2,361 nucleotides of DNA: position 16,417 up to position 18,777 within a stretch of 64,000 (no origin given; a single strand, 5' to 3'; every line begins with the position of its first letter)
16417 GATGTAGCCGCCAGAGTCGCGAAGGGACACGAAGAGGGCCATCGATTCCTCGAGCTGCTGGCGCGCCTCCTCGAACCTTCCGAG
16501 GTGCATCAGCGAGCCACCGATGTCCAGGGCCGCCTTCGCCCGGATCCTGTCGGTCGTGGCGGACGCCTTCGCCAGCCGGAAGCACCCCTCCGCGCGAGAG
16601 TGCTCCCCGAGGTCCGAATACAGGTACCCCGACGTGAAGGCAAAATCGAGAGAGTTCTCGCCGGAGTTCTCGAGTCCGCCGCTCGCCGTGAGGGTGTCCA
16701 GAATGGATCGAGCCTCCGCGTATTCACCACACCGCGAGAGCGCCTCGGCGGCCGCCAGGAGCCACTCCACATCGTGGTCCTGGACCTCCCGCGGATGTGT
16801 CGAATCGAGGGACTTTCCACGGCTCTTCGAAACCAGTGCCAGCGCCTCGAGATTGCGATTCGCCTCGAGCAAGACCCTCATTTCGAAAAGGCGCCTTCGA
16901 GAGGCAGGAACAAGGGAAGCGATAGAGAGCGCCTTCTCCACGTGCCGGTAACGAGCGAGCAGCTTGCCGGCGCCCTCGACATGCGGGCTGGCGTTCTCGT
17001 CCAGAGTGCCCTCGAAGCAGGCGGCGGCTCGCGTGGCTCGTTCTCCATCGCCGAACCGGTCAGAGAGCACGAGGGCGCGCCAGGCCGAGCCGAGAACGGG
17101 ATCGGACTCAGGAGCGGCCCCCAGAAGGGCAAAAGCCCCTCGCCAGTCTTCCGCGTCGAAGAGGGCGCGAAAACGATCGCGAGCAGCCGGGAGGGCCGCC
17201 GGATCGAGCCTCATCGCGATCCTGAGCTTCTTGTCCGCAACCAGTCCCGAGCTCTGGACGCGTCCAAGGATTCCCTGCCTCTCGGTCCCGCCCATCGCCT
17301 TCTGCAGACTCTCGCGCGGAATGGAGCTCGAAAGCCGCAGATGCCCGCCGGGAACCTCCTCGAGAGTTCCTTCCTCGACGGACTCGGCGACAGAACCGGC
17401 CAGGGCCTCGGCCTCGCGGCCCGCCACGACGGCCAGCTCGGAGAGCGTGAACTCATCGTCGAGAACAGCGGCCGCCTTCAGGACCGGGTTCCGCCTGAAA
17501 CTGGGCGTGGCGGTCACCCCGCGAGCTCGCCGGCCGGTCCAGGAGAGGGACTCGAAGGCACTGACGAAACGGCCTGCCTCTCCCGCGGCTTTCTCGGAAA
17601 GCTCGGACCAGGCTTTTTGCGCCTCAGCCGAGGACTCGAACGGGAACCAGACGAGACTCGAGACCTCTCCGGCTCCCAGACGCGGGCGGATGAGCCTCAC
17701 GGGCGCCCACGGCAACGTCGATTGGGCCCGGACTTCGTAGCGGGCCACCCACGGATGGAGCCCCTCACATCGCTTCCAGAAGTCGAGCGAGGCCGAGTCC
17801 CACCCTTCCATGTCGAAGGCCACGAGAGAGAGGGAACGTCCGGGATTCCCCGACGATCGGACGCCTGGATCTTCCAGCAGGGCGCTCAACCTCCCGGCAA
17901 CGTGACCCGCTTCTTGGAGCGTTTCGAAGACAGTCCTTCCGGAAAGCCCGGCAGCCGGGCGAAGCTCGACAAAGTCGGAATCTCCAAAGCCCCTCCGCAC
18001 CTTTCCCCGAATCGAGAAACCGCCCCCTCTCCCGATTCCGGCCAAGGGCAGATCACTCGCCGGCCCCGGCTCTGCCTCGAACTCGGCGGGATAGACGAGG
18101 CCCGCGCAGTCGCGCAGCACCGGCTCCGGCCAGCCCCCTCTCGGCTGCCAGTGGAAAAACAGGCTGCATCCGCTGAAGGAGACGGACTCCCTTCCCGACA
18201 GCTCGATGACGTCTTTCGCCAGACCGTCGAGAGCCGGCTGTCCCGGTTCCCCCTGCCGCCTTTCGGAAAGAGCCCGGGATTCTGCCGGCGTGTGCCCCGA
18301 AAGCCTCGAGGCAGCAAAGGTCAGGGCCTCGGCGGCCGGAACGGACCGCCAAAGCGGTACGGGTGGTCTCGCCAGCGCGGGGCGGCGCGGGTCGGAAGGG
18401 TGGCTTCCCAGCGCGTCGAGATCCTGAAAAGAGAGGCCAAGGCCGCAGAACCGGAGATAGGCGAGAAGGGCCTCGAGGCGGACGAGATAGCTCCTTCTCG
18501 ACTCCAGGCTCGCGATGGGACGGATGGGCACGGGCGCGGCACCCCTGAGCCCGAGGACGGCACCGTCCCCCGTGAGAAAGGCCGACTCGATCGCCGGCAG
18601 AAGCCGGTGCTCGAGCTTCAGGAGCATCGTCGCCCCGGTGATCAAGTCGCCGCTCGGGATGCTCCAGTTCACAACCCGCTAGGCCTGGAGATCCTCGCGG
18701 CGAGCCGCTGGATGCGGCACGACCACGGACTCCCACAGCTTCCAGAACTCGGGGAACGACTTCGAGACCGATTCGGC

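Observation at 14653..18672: Giant sigma-54 activator with an expandable in-frame (GAPTTA)n repeat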

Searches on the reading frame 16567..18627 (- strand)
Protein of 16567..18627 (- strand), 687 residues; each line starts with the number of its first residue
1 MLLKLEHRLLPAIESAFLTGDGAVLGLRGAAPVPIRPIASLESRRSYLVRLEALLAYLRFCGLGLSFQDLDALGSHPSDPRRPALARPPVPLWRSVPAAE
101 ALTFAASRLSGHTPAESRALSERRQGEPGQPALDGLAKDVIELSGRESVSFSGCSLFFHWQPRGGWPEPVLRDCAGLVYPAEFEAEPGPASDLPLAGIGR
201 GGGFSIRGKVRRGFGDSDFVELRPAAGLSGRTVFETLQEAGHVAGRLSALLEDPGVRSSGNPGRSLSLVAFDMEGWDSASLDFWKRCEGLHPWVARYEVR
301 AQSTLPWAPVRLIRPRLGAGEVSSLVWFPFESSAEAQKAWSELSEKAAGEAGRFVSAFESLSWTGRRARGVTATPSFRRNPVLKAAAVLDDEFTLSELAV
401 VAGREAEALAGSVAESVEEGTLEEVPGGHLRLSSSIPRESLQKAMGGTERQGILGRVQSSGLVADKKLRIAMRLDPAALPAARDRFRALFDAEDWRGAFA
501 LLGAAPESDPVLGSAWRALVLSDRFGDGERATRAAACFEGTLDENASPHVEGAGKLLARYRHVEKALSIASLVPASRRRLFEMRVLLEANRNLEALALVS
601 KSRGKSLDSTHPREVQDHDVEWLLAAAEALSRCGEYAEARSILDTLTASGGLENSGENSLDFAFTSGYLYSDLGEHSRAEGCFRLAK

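Call 20: find_related_loci(query=A4, collection=genome_contigs, flank=10000)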
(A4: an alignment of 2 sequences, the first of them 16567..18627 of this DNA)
Query A4 (687 aa) in genome_contigs; peptide patterns used: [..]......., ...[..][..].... (x = any residue, [..] = any of these).
26 stretches matched a pattern, but none encodes a relative of the query by tblastn (E <= 1e-3).

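Call 21: find_related_loci(query=A4, collection=metagenome_contigs, flank=10000)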
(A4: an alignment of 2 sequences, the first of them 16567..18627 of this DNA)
Query A4 (687 aa) in metagenome_contigs; peptide patterns used: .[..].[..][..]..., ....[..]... (x = any residue, [..] = any of these).
600 stretches matched a pattern, but none encodes a relative of the query by tblastn (E <= 1e-3).

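Call 30: search_protein_representatives(alignment_id=A4)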
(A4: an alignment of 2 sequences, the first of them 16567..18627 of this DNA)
Query: 2 sequences, 692 profile positions. Proteins with E-value up to 0.001 (for the whole library): 27; up to 1e-10: 22; up to 1e-30: 17. The best 27 are listed.
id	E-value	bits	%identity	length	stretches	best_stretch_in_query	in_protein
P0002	0.0e+00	1348.4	-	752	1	1-692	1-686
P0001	0.0e+00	1340.0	-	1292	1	1-692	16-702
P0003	1.5e-57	212.1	-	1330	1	2-692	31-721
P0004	3.4e-52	194.4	-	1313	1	2-690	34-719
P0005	7.4e-52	193.3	-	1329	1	2-691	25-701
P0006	1.2e-51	192.6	-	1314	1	2-691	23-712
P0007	2.2e-49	185.1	-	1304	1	2-691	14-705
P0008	1.6e-47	179.0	-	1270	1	1-691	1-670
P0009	4.9e-46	174.0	-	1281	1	2-691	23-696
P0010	8.1e-46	173.3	-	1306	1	2-691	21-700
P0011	2.9e-42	161.6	-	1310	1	4-691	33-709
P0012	2.5e-40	155.1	-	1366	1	2-690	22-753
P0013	3.0e-40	154.9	-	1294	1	2-692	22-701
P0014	5.5e-40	154.0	-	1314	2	2-691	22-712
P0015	2.6e-36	141.9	-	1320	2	2-690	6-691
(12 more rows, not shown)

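Call 39: find_encoding_contigs(protein=P0008, flank=8000, max_places=3)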
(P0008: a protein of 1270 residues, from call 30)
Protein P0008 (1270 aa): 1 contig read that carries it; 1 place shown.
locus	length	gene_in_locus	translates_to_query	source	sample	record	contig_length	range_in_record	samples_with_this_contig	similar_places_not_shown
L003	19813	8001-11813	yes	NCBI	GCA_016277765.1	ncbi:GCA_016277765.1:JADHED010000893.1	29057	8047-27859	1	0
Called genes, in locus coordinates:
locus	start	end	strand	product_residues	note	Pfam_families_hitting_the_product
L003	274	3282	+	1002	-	PF13620:CarboxypepD_reg, PF00801:PKD, PF18911:PKD_4, PF13004:BACON (faint), PF03781:FGE-sulfatase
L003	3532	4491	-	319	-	-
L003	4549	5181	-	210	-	-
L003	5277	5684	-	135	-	-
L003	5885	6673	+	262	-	PF12850:Metallophos_2 (faint)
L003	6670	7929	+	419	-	PF00275:EPSP_synthase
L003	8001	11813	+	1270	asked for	PF13424:TPR_12 (faint), PF00158:Sigma54_activat, PF07728:AAA_5 (weak), PF14532:Sigma54_activ_2, PF25601:AAA_lid_14, PF02954:HTH_8 (weak)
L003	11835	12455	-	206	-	-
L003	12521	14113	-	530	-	PF00501:AMP-binding, PF13193:AMP-binding_C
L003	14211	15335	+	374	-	PF20244:DUF6599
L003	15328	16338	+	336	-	PF04015:DUF362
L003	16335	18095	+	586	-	PF12801:Fer4_5, PF12837:Fer4_6 (faint), PF13187:Fer4_9 (faint), PF13484:Fer4_16 (faint), PF14697:Fer4_21 (faint), PF13237:Fer4_10 (faint), PF00037:Fer4 (weak), PF12838:Fer4_7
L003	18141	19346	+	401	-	PF00248:Aldo_ket_red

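Call 40: find_encoding_contigs(protein=P0005, flank=8000, max_places=3)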
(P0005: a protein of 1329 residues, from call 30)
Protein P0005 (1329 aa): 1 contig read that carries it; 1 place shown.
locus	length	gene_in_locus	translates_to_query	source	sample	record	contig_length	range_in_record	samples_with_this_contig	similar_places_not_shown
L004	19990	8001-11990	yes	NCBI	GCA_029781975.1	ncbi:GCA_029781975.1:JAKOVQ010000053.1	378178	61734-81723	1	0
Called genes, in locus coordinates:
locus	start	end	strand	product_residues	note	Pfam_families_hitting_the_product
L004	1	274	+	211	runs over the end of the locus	-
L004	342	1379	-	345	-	PF12698:ABC2_membrane_3, PF01061:ABC2_membrane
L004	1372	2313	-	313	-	PF00005:ABC_tran, PF13304:AAA_21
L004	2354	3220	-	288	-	PF04794:YdjC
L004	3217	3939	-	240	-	PF00535:Glycos_transf_2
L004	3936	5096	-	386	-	-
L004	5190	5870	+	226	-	PF13489:Methyltransf_23, PF08241:Methyltransf_11, PF08242:Methyltransf_12, PF13649:Methyltransf_25, PF13847:Methyltransf_31 (weak)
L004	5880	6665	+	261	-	PF00149:Metallophos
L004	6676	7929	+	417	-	PF00275:EPSP_synthase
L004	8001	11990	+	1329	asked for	PF00158:Sigma54_activat, PF07728:AAA_5, PF14532:Sigma54_activ_2, PF25601:AAA_lid_14, PF02954:HTH_8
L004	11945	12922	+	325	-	PF19300:BPD_transp_1_N, PF00528:BPD_transp_1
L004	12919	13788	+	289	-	PF00528:BPD_transp_1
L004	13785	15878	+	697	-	PF13428:TPR_14 (faint), PF23914:TPR_CcmH_CycH (faint), PF24575:TPR_Slam (faint), PF13431:TPR_17 (faint), PF13432:TPR_16 (weak), PF00515:TPR_1 (faint), PF07719:TPR_2 (faint), PF14559:TPR_19 (weak), +3 more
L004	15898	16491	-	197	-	PF09835:DUF2062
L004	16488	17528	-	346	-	PF00586:AIRS, PF02769:AIRS_C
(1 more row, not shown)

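Call 41: list_cluster_members(proteins=[P0003, P0004, P0005, P0006, P0007, P0008, P0009, P0010, P0011, P0012])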
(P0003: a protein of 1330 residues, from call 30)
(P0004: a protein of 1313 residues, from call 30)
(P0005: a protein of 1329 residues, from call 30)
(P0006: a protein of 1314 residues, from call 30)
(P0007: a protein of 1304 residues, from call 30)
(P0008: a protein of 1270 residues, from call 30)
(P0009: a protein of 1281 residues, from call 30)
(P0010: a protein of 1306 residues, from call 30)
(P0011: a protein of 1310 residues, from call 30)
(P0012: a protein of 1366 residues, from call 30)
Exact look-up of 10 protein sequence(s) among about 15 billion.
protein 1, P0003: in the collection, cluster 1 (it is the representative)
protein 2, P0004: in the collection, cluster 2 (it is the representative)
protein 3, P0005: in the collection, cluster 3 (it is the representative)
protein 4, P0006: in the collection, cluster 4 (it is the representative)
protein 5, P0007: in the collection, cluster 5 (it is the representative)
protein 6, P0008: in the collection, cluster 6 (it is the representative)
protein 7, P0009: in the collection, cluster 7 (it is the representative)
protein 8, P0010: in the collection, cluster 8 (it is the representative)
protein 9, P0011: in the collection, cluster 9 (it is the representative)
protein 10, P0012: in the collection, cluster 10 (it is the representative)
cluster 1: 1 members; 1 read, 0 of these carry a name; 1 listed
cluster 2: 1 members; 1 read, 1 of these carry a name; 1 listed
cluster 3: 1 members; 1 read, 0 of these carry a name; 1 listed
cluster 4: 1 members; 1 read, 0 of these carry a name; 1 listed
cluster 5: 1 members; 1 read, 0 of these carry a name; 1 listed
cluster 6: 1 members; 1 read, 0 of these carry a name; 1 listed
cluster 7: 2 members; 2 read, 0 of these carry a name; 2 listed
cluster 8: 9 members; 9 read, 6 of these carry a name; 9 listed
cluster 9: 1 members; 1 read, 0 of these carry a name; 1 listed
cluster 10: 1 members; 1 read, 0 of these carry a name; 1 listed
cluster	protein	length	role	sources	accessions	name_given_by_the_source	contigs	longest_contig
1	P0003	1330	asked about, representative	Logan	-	-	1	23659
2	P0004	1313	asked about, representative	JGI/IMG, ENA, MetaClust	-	\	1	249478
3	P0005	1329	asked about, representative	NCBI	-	-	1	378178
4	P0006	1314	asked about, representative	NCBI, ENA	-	-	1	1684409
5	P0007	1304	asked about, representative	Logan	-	-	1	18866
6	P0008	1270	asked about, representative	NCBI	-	-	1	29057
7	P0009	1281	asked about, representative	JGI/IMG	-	-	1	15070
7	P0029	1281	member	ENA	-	-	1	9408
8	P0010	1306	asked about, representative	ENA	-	-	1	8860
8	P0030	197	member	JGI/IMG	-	transcriptional regulator with PAS, ATPase and Fis domain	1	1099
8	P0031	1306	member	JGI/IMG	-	DNA-binding NtrC family response regulator/tetratricopeptide (TPR) repeat protein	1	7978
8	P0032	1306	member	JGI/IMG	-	DNA-binding NtrC family response regulator/tetratricopeptide (TPR) repeat protein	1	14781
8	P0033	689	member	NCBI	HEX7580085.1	MAG TPA: hypothetical protein VF580_08800, partial [Thermoanaerobaculia bacterium]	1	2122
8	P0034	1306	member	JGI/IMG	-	DNA-binding NtrC family response regulator/tetratricopeptide (TPR) repeat protein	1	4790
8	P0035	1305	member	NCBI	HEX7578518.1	MAG TPA: sigma 54-interacting transcriptional regulator [Thermoanaerobaculia bacterium]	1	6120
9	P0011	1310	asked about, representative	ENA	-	-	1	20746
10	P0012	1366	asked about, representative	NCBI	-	-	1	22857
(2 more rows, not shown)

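Call 43: find_encoding_contigs(protein=P0006, flank=10000, max_places=2)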
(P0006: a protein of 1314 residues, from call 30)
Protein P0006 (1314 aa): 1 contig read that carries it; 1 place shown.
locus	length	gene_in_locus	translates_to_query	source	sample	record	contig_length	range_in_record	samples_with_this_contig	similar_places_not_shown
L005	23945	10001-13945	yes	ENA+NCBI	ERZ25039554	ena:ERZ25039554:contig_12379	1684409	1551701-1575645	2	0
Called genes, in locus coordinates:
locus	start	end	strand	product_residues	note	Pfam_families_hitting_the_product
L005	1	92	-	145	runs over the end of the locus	PF02502:LacAB_rpiB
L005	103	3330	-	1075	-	PF00082:Peptidase_S8, PF01483:P_proprotein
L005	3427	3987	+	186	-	-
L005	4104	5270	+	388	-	PF00275:EPSP_synthase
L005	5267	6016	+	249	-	PF09844:DUF2071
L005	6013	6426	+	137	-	PF04134:DCC1-like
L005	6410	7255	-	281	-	PF04794:YdjC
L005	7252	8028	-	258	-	PF00535:Glycos_transf_2, PF13641:Glyco_tranf_2_3 (weak)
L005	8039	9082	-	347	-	-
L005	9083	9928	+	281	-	PF13489:Methyltransf_23, PF13847:Methyltransf_31 (weak), PF08241:Methyltransf_11, PF08242:Methyltransf_12 (weak), PF13649:Methyltransf_25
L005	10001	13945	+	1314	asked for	PF00158:Sigma54_activat, PF14532:Sigma54_activ_2, PF07728:AAA_5 (weak), PF25601:AAA_lid_14, PF02954:HTH_8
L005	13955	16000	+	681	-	PF13428:TPR_14 (faint), PF13424:TPR_12 (faint), PF13432:TPR_16 (faint), PF13414:TPR_11 (faint), PF13431:TPR_17 (faint), PF24575:TPR_Slam (faint), PF00515:TPR_1 (faint), PF14559:TPR_19 (weak), +3 more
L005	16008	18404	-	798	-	PF00069:Pkinase, PF03109:ABC1 (faint), PF07714:PK_Tyr_Ser-Thr, PF13432:TPR_16 (faint), PF14559:TPR_19 (faint), PF07719:TPR_2 (faint), PF13414:TPR_11 (faint), PF13431:TPR_17 (faint)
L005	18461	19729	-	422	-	-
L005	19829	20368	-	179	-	-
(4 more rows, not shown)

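Call 44: find_encoding_contigs(protein=P0004, flank=10000, max_places=2)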
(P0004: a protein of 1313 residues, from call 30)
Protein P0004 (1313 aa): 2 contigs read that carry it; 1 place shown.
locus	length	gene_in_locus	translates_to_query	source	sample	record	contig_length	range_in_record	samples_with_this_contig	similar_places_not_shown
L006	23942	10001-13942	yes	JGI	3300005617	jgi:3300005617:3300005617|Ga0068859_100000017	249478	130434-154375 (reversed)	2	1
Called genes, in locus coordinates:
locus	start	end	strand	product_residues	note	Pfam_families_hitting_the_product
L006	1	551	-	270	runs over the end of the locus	PF02463:SMC_N (weak), PF00005:ABC_tran, PF13304:AAA_21 (faint)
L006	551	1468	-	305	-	PF02653:BPD_transp_2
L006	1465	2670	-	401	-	PF01740:STAS, PF13466:STAS_2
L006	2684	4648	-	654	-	PF04392:ABC_sub_bind, PF13407:Peripla_BP_4 (faint), PF04392:ABC_sub_bind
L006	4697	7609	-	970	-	PF00082:Peptidase_S8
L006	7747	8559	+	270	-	PF12850:Metallophos_2 (faint)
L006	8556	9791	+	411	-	PF00275:EPSP_synthase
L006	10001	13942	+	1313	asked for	PF00158:Sigma54_activat, PF14532:Sigma54_activ_2, PF07728:AAA_5, PF25601:AAA_lid_14, PF02954:HTH_8 (weak)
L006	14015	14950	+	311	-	PF19300:BPD_transp_1_N, PF00528:BPD_transp_1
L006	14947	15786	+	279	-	PF00528:BPD_transp_1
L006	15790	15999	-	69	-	-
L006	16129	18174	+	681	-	PF13428:TPR_14 (faint), PF00515:TPR_1 (faint), PF07719:TPR_2 (faint), PF13181:TPR_8 (faint), PF13432:TPR_16, PF23914:TPR_CcmH_CycH (weak), PF14559:TPR_19, PF13432:TPR_16 (weak), +2 more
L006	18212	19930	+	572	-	-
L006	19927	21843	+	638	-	-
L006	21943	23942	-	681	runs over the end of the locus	PF13432:TPR_16, PF14559:TPR_19 (weak), PF13424:TPR_12, PF13414:TPR_11 (weak), PF13432:TPR_16 (weak), PF14559:TPR_19, PF13432:TPR_16, PF14559:TPR_19, +19 more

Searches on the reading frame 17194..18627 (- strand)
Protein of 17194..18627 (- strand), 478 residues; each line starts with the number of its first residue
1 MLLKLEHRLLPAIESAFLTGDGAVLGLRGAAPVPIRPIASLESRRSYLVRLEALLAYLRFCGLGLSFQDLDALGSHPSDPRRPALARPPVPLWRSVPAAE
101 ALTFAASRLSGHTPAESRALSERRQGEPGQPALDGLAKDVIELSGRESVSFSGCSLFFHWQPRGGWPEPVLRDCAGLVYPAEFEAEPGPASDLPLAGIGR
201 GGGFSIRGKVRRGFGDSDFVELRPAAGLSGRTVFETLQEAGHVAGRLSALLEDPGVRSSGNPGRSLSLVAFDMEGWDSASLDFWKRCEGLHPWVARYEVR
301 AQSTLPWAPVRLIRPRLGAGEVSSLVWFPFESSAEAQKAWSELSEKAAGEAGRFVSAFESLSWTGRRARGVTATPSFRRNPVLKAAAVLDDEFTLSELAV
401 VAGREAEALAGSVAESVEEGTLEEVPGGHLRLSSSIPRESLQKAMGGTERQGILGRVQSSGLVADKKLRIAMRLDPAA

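Call 69: predict_structure(alignment_id=A6)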
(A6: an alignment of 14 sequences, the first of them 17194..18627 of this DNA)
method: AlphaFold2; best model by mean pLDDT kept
length: 478 residues; sequences in the alignment: 14
mean_pLDDT: 82.9   pTM: 0.72
mean pLDDT of the five models: 82.9, 82.1, 82.0, 81.8, 79.5
residues with pLDDT >= 90: 186; 70-90: 211; 50-70: 59; < 50: 22
segments of 3 or more residues with pLDDT < 50: 148-151, 254-256, 367-375
pLDDT, mean of each block of 10 residues (from residue 1): 89 88 85 92 94 94 92 93 91 91 93 87 60 75 64 78 82 92 66 86 94 90 72 72 59 53 81 87 86 88 82 86 88 83 88 89 53 57 92 94 90 83 89 80 88 93 92 78
secondary structure, 60 per line:
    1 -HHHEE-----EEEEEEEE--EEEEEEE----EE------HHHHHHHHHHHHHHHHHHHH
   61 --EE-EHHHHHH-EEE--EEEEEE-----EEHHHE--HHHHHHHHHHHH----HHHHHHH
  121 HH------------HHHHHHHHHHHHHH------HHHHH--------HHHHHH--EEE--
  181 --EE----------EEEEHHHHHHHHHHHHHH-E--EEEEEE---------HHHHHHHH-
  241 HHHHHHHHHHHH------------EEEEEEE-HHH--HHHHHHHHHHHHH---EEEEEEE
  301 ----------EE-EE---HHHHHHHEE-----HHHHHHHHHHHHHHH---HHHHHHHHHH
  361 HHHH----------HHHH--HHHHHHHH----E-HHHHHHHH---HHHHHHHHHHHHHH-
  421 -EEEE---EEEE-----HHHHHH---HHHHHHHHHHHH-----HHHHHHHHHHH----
elements in order: E12-19 E22-28 H41-60 H67-72 E74-76 E79-84 H98-109 H114-122 H135-148 H155-159 H168-173 E176-178 E195-198 H199-212 E217-222 H232-239 H241-252 E265-271 H278-290 E294-300 H319-325 H333-347 H351-364 H375-378 H381-388 H395-402 H406-419 E422-425 E429-432 H438-443 H447-458 H464-474

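Call 84: fold_search(model_id=the predicted structure, library=pdb)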
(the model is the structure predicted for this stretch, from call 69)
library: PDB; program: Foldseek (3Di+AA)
matches with E <= 10: 1366; with E <= 0.001: 9
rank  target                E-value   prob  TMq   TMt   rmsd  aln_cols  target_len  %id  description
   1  8bob_C                6.4e-05  1.00  0.22  0.25  24.4       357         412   11  Structural basis for negative regulation of the maltose system (released 2023-10-18)
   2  7jk6_A                7.5e-05  1.00  0.24  0.28  14.4       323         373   12  Structure of Drosophila ORC in the active conformation (released 2020-09-09)
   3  3j2t_A                2.3e-04  0.99  0.17  0.09  21.4       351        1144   12  An improved model of the human apoptosome (released 2013-04-10)
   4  8s0e_G                3.7e-04  0.99  0.20  0.26  14.4       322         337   13  H. sapiens OCCM bound to double stranded DNA (released 2024-10-02)
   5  3sfz                  3.8e-04  1.00  0.20  0.10  24.6       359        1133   11  Crystal structure of full-length murine Apaf-1 (released 2011-08-24)
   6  5uj7_A                7.2e-04  0.99  0.18  0.24  14.2       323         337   10  Structure of the active form of human Origin Recognition Complex ATPase motor module, complex subunitS 1, 4, 5 (released 2017-02-08)
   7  5ujm_A                7.2e-04  0.99  0.18  0.24  14.2       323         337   10  Structure of the active form of human Origin Recognition Complex and its ATPase motor module (released 2017-02-08)
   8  5juy_A                7.2e-04  0.98  0.19  0.10  21.3       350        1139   12  Active human apoptosome with procaspase-9 (released 2016-10-19)
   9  8efv_D                7.6e-04  0.97  0.16  0.23  17.8       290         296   13  Structure of single homo-hexameric Holliday junction ATP-dependent DNA helicase RuvB motor (released 2023-05-10)
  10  9ria_B                1.4e-03  0.93  0.22  0.14  24.3       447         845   12  Cryo-EM structure of tomato NRC3-AVRcap1b complex (released 2025-07-23)
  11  8dqx_E                1.4e-03  0.97  0.21  0.27  21.7       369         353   12  Open state of RFC:PCNA bound to a 3' ss/dsDNA junction (released 2022-08-24)
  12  9dx4_C                1.4e-03  0.96  0.17  0.24  19.4       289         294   11  EcRuvB T102R mutant (released 2026-01-21)
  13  7tfh_B                1.5e-03  0.97  0.21  0.28  18.5       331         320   11  Atomic model of the S. cerevisiae clamp-clamp loader complex PCNA-RFC bound to two DNA molecules, one at the 5'-recess (released 2022-11-16)
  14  3pfi_B                1.5e-03  0.89  0.12  0.18  22.0       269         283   11  2.7 Angstrom resolution crystal structure of a probable holliday junction DNA helicase (ruvB) from Campylobacter jejun (released 2010-11-10)
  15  5juy_B                1.7e-03  0.97  0.19  0.09  21.3       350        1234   12  Active human apoptosome with procaspase-9 (released 2016-10-19)
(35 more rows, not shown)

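Call 99: search_solved_structures(query=A6, max_evalue=10)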
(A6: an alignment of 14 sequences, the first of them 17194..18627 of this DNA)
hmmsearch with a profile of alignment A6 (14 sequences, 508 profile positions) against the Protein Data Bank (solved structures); distinct sequences matched with E-value up to 10: 3.
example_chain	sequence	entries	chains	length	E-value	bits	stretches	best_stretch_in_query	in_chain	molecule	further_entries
3i71_A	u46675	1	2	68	0.019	17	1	407-462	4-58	Ethanolamine utilization protein eutK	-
2lak_A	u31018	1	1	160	0.17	13.8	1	15-44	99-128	AHSA1-like protein RHE_CH02687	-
2doe_A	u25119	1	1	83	1.2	10.9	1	231-275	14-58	Transcription elongation regulator 1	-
